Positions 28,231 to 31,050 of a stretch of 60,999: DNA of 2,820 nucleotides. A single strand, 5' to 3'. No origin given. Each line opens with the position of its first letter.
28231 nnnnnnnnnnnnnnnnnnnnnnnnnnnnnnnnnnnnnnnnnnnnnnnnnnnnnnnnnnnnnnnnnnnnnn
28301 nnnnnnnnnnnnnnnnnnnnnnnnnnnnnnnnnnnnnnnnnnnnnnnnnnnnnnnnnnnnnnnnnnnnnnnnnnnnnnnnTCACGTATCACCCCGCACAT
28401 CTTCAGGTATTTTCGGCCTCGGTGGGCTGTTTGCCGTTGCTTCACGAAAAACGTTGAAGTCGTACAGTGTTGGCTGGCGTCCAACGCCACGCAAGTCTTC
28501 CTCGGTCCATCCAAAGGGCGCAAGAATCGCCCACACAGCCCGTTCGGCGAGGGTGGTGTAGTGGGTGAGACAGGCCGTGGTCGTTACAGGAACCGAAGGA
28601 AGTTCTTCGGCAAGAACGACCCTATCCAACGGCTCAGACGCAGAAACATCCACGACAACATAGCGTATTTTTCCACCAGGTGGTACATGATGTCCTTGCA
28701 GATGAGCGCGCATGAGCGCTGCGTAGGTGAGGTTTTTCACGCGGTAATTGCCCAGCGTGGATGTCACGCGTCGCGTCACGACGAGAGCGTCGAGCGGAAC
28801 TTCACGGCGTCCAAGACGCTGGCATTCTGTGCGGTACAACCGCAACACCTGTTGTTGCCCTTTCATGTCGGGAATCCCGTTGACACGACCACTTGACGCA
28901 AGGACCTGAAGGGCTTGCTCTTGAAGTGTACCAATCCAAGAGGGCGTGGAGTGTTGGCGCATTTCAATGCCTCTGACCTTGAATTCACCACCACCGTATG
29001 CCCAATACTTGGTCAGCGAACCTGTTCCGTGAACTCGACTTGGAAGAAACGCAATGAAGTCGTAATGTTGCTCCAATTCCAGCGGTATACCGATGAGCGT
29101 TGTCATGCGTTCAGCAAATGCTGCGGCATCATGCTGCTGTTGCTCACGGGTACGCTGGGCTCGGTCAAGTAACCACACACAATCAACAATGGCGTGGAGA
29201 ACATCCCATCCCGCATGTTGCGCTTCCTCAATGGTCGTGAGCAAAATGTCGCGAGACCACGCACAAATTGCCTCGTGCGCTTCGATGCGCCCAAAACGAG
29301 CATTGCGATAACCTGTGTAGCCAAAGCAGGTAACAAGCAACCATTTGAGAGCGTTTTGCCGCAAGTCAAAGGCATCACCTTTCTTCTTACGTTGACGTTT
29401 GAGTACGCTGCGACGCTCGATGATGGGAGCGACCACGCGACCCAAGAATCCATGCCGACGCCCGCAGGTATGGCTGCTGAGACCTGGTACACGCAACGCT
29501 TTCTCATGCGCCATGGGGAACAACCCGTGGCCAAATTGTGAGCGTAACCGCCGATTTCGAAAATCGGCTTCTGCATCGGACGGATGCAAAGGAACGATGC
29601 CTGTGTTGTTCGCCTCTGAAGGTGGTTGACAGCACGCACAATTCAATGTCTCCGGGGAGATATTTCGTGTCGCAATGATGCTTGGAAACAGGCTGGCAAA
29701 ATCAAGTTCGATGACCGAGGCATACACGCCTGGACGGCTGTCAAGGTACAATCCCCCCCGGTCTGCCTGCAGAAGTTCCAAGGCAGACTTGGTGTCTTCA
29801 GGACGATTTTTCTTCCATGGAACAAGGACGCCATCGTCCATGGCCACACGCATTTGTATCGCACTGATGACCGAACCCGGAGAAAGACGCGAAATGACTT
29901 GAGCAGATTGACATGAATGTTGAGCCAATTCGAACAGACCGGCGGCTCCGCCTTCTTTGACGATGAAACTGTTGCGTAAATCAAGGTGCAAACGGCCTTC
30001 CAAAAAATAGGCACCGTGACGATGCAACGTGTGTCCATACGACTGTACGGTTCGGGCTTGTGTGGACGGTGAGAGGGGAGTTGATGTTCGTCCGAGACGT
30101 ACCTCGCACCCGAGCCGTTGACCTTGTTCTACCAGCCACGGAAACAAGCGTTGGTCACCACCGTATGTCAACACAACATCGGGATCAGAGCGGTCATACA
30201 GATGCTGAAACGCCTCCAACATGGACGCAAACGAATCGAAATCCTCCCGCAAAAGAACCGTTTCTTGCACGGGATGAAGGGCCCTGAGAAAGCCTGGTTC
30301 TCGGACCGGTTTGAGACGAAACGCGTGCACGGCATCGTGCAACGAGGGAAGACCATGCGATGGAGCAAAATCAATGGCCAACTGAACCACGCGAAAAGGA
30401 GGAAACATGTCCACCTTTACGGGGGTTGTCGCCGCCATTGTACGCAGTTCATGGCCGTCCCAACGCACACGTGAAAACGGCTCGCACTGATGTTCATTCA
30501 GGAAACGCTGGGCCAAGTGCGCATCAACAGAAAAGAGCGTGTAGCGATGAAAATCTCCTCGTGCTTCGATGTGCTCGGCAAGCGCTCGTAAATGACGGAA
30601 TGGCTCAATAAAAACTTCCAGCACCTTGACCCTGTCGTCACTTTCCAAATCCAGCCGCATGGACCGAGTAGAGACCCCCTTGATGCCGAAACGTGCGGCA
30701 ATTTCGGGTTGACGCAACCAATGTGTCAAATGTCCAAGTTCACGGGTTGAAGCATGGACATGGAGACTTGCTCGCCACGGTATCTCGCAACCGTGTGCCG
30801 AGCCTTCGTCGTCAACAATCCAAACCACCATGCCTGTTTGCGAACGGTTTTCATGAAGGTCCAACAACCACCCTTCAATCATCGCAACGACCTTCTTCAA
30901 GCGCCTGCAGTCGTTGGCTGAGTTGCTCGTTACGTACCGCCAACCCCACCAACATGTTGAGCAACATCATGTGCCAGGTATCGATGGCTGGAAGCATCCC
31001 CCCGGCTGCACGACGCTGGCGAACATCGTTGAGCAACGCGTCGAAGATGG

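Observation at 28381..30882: Family-B polymerase with all three exonuclease motifs and parts of motifs B/C degenerate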

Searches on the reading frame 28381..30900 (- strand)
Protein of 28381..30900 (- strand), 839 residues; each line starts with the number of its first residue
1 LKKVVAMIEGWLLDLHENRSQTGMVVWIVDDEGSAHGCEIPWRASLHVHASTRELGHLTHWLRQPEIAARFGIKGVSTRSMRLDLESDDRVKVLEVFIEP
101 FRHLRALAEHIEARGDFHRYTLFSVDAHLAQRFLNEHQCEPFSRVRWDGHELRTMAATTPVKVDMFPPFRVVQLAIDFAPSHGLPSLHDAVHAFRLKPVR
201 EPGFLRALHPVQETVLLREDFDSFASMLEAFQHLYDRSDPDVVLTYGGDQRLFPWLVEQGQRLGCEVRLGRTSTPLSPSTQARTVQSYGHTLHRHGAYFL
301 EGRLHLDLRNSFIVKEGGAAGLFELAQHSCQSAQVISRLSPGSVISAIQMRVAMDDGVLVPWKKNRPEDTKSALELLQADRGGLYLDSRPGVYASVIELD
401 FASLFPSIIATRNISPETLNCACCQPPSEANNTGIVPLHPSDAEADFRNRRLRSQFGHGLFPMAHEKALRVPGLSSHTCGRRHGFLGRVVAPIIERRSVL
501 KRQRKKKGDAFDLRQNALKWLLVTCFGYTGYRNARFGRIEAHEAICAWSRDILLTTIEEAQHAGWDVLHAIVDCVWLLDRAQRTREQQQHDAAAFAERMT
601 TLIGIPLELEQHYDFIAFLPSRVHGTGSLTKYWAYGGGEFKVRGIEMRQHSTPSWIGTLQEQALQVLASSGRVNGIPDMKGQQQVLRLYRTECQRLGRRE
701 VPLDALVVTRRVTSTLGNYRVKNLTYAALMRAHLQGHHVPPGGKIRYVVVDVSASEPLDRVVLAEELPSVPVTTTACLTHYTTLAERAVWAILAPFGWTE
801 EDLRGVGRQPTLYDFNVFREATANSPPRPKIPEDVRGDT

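Call 3: search_protein_families(library=pfam, proteins=[window:28381-30900:-], max_evalue=0.01)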
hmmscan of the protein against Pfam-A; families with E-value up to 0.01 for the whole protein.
window:28381-30900:- (839 aa): 2 families
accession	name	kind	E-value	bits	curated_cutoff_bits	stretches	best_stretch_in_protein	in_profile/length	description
PF00136.26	DNA_pol_B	-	7.5e-18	65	23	1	351-754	21-412/453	DNA polymerase family B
PF03104.25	DNA_pol_B_exo1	-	0.0011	18.9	23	1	220-310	139-226/242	DNA polymerase family B, exonuclease domain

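Call 4: search_solved_structures(query=window:28381-30900:-, max_evalue=0.01, show_alignments=2)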
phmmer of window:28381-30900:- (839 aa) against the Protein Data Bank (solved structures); distinct sequences matched with E-value up to 0.01: 54.
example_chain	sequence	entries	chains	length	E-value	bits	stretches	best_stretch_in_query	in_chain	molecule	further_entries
4fm2_A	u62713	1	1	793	7e-36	126.7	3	475-804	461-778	DNA polymerase 1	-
4flt_A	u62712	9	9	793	1.7e-35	125.3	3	474-804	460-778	DNA polymerase 1 | Pyrococcus abyssi B family DNA polymerase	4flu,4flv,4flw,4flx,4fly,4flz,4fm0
6wya_A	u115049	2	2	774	7.9e-35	123.2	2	474-805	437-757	DNA polymerase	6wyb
1wn7_A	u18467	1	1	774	1.4e-33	119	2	475-805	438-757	Family B DNA Polymerase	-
1wns_A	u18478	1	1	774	1.8e-33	118.7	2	475-805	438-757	DNA POLYMERASE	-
4k8z_A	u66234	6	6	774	1.8e-33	118.7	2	475-805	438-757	DNA polymerase | DNA polymerase,DNA polymerase,DNA polymerase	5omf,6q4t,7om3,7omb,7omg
5h12_A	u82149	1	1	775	1.8e-33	118.7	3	476-805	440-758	Deep Vent DNA Polymerase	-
2xhb_A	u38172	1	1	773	6e-33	117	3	476-805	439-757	DNA POLYMERASE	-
2vwj_A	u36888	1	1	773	6e-33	116.9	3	476-805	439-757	DNA POLYMERASE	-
2vwk_A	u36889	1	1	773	6e-33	116.9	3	476-805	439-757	DNA POLYMERASE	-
8s84_A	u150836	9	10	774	6.5e-33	116.9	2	473-805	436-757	DNA polymerase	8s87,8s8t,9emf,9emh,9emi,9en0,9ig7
1tgo_A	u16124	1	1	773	1.6e-32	115.6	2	476-805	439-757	PROTEIN (THERMOSTABLE B DNA POLYMERASE)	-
7b06_A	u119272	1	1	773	2.1e-32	115.1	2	476-805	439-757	DNA polymerase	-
5vu5_A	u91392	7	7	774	2.2e-32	115.1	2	475-805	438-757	DNA polymerase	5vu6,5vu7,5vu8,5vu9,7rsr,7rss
9oat_A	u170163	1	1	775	2.6e-32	114.8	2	474-805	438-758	5-270, TNA polymerase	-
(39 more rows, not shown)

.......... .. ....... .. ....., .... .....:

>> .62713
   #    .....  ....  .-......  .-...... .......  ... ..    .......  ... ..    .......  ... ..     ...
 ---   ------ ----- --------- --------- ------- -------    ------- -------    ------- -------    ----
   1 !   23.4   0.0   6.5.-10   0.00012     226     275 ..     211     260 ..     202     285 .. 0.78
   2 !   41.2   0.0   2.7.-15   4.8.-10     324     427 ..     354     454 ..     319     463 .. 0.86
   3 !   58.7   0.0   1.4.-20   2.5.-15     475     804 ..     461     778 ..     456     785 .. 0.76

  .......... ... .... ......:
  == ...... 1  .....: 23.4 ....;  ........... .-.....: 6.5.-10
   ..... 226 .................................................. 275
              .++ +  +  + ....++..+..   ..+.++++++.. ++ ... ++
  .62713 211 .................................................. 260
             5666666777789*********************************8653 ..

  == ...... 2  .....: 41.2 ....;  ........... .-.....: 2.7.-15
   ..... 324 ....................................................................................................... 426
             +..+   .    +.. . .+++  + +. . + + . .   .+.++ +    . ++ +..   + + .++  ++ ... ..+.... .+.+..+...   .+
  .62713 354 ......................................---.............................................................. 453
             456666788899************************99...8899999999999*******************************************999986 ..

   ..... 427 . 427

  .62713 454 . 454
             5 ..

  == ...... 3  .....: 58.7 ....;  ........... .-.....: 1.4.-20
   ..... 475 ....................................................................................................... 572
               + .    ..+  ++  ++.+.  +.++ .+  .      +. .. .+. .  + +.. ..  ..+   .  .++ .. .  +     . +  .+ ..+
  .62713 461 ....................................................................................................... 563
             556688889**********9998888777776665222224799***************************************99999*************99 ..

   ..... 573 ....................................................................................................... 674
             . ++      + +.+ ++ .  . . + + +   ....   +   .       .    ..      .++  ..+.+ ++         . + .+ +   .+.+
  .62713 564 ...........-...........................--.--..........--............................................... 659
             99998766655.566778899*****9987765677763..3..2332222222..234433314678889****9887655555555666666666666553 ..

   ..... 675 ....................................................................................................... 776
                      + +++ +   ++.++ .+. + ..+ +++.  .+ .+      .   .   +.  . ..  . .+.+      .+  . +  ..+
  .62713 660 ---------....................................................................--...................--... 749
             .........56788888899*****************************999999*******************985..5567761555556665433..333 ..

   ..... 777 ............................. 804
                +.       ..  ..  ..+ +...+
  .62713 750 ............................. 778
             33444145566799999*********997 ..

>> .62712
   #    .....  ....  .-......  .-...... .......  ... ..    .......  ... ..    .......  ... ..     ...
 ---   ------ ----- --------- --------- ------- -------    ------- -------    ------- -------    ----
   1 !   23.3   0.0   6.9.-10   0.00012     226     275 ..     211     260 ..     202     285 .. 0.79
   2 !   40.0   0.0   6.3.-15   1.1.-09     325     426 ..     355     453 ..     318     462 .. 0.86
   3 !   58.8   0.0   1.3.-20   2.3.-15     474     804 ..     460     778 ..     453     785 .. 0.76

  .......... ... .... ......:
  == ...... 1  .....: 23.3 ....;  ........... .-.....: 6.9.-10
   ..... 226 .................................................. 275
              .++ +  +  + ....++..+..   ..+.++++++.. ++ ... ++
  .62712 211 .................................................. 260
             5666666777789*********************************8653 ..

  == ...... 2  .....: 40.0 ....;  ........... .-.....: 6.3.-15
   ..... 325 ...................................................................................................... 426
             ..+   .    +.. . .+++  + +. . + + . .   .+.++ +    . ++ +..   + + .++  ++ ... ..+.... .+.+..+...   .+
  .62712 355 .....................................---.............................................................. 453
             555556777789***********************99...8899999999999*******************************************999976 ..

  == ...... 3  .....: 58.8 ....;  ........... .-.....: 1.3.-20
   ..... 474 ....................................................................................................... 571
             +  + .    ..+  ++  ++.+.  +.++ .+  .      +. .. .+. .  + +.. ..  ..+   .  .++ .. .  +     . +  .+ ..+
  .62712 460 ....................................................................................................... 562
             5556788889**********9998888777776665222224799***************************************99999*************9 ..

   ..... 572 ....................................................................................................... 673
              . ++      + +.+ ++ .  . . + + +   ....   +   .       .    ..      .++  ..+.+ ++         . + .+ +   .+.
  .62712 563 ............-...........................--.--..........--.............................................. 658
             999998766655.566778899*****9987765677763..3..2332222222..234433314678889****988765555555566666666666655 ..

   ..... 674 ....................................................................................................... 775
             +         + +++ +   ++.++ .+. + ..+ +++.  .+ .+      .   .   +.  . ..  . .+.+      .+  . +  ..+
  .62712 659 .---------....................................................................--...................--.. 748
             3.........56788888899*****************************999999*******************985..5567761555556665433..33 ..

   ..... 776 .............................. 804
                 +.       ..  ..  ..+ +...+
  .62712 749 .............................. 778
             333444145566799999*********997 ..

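Call 5: find_homologous_proteins(query=window:28381-30900:-, max_evalue=0.00001)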
Query window:28381-30900:- (839 aa): 324 proteins with E <= 0.00001 among 8000 candidates; the best 120 are listed.
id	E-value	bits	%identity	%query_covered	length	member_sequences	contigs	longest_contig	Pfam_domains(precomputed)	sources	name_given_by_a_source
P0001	0.0e+0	1941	100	99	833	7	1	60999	PF00136.27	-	-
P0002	0.0e+0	1598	83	99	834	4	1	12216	PF00136.27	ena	-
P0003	0.0e+0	1381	74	97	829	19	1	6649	PF00136.27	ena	-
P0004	0.0e+0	1308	70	98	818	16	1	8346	PF00136.27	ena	-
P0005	0.0e+0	1304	70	98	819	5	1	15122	PF00136.27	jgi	jgi:DNA polymerase I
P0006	0.0e+0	1303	71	97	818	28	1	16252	PF00136.27,PF03104.26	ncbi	-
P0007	0.0e+0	1301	69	99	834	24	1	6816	PF00136.27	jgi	jgi:DNA polymerase I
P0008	0.0e+0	1294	69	99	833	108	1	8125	PF00136.27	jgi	-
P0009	0.0e+0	1293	69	98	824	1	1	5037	PF00136.27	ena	-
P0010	0.0e+0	1291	70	97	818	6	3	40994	PF00136.27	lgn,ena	-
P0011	0.0e+0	1270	67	99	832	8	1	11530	PF00136.27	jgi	jgi:DNA polymerase elongation subunit (family B)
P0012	0.0e+0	1270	69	96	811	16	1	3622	PF00136.27,PF03104.26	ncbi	-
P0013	0.0e+0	1251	67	99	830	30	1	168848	PF00136.27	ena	-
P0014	0.0e+0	1248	66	99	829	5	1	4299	PF00136.27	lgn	-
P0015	0.0e+0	1244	66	99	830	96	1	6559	PF00136.27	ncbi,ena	-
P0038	0.0e+0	1215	66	98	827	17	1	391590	PF00136.27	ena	-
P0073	3.4e-261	887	53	96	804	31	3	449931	PF00136.27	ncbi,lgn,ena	-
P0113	4.7e-251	853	48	98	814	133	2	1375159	PF00136.27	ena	-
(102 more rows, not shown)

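Call 20: search_protein_families(library=ncbifam, proteins=[window:28381-30900:-], max_evalue=0.1)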
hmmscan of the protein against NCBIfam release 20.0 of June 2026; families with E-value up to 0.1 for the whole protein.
window:28381-30900:- (839 aa): 9 families
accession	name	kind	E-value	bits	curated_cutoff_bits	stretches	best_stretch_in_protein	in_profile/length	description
NF004418.0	PRK05761.1-4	subfamily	1.3e-111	374.1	692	2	465-804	367-701/717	type B DNA-directed DNA polymerase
NF004416.0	PRK05761.1-2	equivalog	5.6e-107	358.8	516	2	481-753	361-616/665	type B DNA-directed DNA polymerase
NF004417.0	PRK05761.1-3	equivalog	3.3e-25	88.2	780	2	466-722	531-778/858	DNA-directed DNA polymerase I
NF004419.0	PRK05761.1-5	equivalog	3.6e-19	68.2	1285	2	468-750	612-876/932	DNA-directed DNA polymerase I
NF004421.0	PRK05762.1-2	equivalog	2.7e-16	59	570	1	380-600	411-585/795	DNA polymerase II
NF004422.0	PRK05762.1-4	equivalog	4e-16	58.6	1103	3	378-430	401-453/789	DNA polymerase II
NF004415.0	PRK05761.1-1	equivalog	1.1e-15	56.6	1289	2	380-432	494-546/883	DNA-directed DNA polymerase I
TIGR00592.1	pol2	superfamily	4.6e-12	44.8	239.95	1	381-609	801-988/1176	DNA polymerase (pol2)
NF004420.0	PRK05762.1-1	equivalog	8.5e-12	44.5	1435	1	378-435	397-454/783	DNA polymerase II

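Call 26: find_encoding_contigs(protein=P0113, flank=6000, max_places=1)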
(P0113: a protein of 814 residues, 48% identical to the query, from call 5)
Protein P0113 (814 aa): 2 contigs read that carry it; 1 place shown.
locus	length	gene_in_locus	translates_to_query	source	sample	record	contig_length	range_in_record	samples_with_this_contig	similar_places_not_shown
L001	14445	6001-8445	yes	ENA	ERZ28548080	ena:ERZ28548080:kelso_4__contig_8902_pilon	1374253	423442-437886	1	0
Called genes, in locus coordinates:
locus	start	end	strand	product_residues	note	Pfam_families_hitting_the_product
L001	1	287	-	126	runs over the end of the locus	-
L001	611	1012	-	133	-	-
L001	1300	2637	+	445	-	PF00232:Glyco_hydro_1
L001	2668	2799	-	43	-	-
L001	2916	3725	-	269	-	PF19420:DDAH_eukar, PF02274:ADI (faint)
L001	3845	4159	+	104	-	-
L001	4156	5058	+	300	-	PF04389:Peptidase_M28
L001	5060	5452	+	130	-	-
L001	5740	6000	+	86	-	PF26485:DUF8156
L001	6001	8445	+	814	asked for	PF00136:DNA_pol_B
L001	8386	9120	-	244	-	-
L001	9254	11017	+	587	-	PF04389:Peptidase_M28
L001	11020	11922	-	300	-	PF02163:Peptidase_M50 (faint)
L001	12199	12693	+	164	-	-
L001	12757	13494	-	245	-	PF01411:tRNA-synt_2c, PF07973:tRNA_SAD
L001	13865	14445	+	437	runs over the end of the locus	PF00753:Lactamase_B (weak), PF12706:Lactamase_B_2 (faint), PF10996:Beta-Casp, PF07521:RMMBL (weak)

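Call 27: find_encoding_contigs(protein=P0073, flank=6000, max_places=1)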
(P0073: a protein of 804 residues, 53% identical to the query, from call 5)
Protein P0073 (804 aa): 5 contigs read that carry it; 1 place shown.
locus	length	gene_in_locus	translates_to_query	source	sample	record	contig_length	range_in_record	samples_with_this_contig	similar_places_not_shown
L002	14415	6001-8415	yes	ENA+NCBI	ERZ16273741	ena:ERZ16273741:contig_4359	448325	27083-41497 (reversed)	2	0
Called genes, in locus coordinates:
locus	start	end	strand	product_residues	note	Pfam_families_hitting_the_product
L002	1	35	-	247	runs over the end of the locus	PF00293:NUDIX, PF14815:NUDIX_4 (weak)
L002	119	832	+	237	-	PF00753:Lactamase_B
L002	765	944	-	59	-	-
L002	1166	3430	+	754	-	PF00082:Peptidase_S8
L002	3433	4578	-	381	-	-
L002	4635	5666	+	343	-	PF00389:2-Hacid_dh, PF02826:2-Hacid_dh_C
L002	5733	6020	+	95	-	PF26485:DUF8156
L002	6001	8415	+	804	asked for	PF00136:DNA_pol_B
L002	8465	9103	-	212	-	-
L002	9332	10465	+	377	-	PF00817:IMS, PF11799:IMS_C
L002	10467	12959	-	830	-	PF00133:tRNA-synt_1, PF09334:tRNA-synt_1g, PF08264:Anticodon_1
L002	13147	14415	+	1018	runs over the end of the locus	PF03176:MMPL, PF12349:Sterol-sensing (weak), PF03176:MMPL (weak)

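Call 28: find_encoding_contigs(protein=P0038, flank=6000, max_places=1)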
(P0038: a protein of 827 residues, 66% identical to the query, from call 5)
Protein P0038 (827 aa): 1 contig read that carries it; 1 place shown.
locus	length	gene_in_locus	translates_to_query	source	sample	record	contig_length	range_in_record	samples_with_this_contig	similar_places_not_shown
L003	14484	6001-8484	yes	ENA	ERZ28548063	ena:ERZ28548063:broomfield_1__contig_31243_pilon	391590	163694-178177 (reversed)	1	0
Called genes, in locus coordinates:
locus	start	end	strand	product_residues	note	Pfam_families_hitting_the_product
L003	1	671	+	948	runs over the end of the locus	PF01411:tRNA-synt_2c, PF07973:tRNA_SAD, PF02272:DHHA1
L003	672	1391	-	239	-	PF00293:NUDIX, PF14815:NUDIX_4 (faint)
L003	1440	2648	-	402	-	PF02646:RmuC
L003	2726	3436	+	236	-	PF00753:Lactamase_B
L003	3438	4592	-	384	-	-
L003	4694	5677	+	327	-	PF00389:2-Hacid_dh, PF02826:2-Hacid_dh_C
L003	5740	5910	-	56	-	-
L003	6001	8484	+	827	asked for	PF00136:DNA_pol_B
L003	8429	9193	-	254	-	PF08423:Rad51 (weak)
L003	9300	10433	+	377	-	PF00817:IMS, PF14520:HHH_5 (weak), PF11799:IMS_C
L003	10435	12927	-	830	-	PF00133:tRNA-synt_1, PF09334:tRNA-synt_1g, PF08264:Anticodon_1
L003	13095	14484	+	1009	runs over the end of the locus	PF03176:MMPL, PF12349:Sterol-sensing (weak), PF03176:MMPL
